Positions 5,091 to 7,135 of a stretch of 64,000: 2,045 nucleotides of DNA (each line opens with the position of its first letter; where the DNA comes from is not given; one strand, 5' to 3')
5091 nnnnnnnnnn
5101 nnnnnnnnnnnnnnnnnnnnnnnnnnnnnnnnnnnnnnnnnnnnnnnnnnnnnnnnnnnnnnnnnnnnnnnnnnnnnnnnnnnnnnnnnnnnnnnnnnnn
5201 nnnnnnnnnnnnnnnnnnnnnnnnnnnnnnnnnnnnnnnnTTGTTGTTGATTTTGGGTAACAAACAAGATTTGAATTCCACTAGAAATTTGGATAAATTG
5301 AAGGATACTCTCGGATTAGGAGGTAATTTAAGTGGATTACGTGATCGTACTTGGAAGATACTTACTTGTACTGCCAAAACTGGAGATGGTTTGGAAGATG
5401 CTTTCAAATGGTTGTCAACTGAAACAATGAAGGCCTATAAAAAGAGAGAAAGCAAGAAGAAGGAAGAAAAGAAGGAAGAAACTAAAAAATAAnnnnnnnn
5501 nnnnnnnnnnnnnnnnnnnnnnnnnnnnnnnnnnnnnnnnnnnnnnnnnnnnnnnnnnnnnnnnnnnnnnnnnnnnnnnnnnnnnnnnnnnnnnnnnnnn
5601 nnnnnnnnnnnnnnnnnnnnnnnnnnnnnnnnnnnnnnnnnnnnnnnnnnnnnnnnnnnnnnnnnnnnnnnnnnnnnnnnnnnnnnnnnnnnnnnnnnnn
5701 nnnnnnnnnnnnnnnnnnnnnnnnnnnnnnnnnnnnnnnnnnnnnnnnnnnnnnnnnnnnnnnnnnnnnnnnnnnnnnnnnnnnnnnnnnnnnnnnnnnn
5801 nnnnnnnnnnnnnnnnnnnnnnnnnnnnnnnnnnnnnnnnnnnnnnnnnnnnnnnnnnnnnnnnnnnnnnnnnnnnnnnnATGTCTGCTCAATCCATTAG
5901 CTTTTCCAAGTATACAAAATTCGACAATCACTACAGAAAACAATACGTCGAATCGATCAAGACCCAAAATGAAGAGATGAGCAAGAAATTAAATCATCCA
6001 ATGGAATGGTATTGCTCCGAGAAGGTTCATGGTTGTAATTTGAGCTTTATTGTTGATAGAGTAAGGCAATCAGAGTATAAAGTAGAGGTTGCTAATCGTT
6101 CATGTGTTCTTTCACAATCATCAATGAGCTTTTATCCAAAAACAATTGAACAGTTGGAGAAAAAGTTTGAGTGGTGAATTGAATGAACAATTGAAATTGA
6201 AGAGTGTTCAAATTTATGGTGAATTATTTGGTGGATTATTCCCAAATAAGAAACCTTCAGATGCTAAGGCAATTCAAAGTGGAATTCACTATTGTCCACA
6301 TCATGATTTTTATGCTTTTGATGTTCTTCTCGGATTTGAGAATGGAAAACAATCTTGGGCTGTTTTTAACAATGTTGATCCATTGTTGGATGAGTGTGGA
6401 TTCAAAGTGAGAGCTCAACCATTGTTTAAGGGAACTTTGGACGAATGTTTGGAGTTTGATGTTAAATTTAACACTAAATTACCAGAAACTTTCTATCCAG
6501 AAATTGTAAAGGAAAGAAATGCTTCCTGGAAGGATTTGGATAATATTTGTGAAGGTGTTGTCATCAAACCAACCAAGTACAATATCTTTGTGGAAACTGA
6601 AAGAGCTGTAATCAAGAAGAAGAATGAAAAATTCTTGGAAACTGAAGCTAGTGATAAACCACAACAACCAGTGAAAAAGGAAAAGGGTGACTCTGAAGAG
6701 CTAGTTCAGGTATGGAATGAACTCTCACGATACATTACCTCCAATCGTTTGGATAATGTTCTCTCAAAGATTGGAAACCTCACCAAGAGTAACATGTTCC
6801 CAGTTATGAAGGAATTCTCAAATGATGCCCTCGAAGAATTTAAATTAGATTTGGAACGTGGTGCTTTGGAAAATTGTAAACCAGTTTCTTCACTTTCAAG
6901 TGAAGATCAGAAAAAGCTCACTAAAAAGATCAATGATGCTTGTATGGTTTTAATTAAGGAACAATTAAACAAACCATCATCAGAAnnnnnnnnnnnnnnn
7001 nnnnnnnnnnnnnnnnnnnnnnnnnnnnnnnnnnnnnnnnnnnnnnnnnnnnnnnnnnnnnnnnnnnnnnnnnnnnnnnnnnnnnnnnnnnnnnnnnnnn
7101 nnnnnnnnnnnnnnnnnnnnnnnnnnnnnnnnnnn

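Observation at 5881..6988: Phage T4 Rnl2-type RNA ligase in a eukaryotic nuclear context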

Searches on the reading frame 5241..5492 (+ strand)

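Call 23: search_protein_families(library=pfam, proteins=[window:5241-5492:+], max_evalue=0.001)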
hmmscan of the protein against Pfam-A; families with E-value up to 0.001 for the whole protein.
window:5241-5492:+ (83 aa): 1 family
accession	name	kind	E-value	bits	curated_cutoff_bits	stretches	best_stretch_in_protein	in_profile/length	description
PF00025.27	Arf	-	7.4e-11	42.3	22.3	1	2-61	118-173/174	ADP-ribosylation factor family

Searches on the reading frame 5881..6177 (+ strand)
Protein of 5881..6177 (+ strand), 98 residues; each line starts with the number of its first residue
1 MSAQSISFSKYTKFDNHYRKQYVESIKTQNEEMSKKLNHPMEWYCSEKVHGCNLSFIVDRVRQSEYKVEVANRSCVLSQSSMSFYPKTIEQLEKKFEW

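Call 4: search_protein_families(library=pfam, proteins=[window:5881-6174:+], max_evalue=1)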
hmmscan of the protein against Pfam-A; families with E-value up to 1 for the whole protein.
seq(98 aa): 2 families
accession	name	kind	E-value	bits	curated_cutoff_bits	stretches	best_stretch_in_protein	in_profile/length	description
PF09414.15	RNA_ligase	-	0.00065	20.3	27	1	42-81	2-33/171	RNA ligase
PF14088.11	DUF4268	-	0.0018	18.8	27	1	14-96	60-136/140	Domain of unknown function (DUF4268)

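Call 27: find_encoding_contigs(protein=window:5881-6177:+, flank=3000, max_places=6)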
Protein window:5881-6177:+ (98 aa): no gene with exactly this product is on record in the collection.

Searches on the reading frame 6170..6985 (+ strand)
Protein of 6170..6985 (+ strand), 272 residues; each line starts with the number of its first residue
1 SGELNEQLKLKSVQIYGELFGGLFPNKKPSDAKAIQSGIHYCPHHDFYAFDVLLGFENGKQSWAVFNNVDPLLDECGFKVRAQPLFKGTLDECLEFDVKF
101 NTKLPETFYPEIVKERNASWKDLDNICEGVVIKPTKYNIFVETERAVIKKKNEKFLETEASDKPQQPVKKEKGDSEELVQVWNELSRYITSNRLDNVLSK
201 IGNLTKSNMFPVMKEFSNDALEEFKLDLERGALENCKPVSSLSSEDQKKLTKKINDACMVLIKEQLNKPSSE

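Call 4: search_protein_families(library=pfam, proteins=[window:6170-6985:+], max_evalue=1)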
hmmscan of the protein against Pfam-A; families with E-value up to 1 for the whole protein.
seq(272 aa): 4 families
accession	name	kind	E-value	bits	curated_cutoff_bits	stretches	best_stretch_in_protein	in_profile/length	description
PF18043.6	T4_Rnl2_C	-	7.1e-28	97.2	27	1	173-259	2-81/82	T4 RNA ligase 2 C-terminal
PF09414.15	RNA_ligase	-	9.2e-12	45.9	27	1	6-150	55-170/171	RNA ligase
PF23007.1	DnaA_N-like_STI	-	0.076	13.6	27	1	171-205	3-37/86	STICHEL, DnaA_N-like alpha-beta domain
PF04362.19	Iron_traffic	-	0.094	13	27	1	99-166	21-84/88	Bacterial Fe(2+) trafficking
